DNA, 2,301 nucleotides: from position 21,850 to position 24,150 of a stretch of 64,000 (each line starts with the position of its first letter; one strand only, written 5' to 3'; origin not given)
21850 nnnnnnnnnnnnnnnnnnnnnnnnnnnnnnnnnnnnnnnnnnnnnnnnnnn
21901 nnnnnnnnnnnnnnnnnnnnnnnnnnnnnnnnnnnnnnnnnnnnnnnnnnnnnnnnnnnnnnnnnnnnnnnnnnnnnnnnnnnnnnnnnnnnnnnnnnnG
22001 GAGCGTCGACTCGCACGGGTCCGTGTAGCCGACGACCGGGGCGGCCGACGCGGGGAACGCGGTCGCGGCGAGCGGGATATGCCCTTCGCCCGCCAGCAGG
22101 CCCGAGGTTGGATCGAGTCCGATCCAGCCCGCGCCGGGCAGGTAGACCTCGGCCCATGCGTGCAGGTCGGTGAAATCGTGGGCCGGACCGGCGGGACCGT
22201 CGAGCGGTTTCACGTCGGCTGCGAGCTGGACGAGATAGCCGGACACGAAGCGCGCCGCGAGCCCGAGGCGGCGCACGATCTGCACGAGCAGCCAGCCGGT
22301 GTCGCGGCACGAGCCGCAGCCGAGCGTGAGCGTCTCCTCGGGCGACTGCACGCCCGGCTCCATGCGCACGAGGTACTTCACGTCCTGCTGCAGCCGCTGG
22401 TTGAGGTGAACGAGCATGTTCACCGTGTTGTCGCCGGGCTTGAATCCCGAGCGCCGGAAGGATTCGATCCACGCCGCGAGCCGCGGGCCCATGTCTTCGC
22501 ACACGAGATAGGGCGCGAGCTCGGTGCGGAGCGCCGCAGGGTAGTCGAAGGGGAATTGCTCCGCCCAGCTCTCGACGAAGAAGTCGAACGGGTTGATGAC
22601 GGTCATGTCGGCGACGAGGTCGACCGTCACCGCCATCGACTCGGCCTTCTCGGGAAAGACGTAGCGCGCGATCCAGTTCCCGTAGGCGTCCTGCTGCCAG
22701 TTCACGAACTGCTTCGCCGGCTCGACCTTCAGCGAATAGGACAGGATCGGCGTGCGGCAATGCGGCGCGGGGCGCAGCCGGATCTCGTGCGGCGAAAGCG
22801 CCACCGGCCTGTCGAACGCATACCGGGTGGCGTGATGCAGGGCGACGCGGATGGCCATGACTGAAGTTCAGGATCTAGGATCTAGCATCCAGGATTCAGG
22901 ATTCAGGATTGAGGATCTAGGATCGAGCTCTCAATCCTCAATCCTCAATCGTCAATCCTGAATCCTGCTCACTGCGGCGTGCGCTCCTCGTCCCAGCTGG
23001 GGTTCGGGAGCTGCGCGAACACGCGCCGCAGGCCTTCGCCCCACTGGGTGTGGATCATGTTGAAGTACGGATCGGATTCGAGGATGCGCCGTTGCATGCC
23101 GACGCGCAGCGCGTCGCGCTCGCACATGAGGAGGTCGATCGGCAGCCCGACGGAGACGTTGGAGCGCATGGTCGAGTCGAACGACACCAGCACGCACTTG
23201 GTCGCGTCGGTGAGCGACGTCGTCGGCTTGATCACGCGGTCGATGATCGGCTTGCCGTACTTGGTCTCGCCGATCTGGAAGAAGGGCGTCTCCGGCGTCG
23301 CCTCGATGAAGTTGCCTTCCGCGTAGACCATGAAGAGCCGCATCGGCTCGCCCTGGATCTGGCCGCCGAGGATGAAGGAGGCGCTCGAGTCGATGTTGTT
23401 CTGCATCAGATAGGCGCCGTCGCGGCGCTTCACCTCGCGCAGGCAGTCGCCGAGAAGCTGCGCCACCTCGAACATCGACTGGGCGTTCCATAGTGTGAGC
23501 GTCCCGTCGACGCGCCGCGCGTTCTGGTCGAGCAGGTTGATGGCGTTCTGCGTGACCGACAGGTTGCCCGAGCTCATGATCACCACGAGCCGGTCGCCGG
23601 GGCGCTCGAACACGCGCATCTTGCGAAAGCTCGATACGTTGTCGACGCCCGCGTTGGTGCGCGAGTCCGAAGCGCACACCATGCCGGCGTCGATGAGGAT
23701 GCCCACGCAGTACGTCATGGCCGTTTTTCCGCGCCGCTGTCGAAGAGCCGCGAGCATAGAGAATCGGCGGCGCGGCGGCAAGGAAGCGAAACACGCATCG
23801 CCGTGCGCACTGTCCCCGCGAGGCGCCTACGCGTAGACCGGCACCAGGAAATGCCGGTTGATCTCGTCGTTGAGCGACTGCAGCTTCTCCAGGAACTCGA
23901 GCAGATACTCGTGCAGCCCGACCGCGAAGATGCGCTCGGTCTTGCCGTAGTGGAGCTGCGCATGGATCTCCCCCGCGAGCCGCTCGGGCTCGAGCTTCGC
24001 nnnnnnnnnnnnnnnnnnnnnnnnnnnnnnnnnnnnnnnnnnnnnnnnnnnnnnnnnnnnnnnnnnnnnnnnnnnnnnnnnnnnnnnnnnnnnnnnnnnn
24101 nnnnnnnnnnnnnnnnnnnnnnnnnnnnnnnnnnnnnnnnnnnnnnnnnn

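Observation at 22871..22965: A 95-nt palindrome built from 7-bp tandem repeats between the Anbu and transglutaminase genes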

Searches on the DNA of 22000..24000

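Call 11: search_rna_families(source=window, start=22000, end=24000, threshold=evalue, max_evalue=10)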
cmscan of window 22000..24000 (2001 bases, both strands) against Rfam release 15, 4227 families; matches with E-value up to 10: 13.
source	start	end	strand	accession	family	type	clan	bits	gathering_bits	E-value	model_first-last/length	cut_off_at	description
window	22885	22970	-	RF03818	MIR7994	Gene; miRNA;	-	33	100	0.00052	1-90/90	no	MIR7994 microRNA precursor family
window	22890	22974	-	RF01945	mir-1388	Gene; miRNA;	-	30.2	58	0.0009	1-93/93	no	mir-1388 microRNA precursor family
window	22898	22966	-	RF00870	mir-423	Gene; miRNA;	-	28.4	71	0.0042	1-81/81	no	mir-423 microRNA precursor family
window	22888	22971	+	RF03818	MIR7994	Gene; miRNA;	-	27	100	0.019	1-90/90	no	MIR7994 microRNA precursor family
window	23371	23476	+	RF04012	MIR7532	Gene; miRNA;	-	24.1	100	0.32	1-106/106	no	MIR7532 microRNA precursor family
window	22896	22968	+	RF03629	mir-641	Gene; miRNA;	-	23.7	100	0.16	1-98/98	no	mir-641 microRNA precursor family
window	22903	22959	-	RF03269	mir-5697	Gene; miRNA;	-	21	50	0.52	1-59/59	no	mir-5697 microRNA precursor family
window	22897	22967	+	RF00452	MIR172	Gene; miRNA;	-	20.4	70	0.3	23-92/114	no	mir-172 microRNA precursor family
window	22893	22970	-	RF00804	mir-240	Gene; miRNA;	-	17.2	67.5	9.5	1-99/99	no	mir-240 microRNA precursor family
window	22886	22964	-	RF03358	mir-634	Gene; miRNA;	-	16.8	70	8.3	1-88/88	no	mir-634 microRNA precursor family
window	22098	22136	-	RF03660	mir-4018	Gene; miRNA;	-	16.4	66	6.9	1-54/54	no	mir-4018 microRNA precursor family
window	22896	22965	-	RF03656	mir-2432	Gene; miRNA;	-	16.2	100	9.4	1-68/68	no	mir-2432 microRNA precursor family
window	23085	23114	+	RF01553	TB9Cs1H3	Gene; snRNA; snoRNA; HACA-box;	-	15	35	7.5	19-48/65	no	Trypanosomatid snoRNA TB9Cs1H3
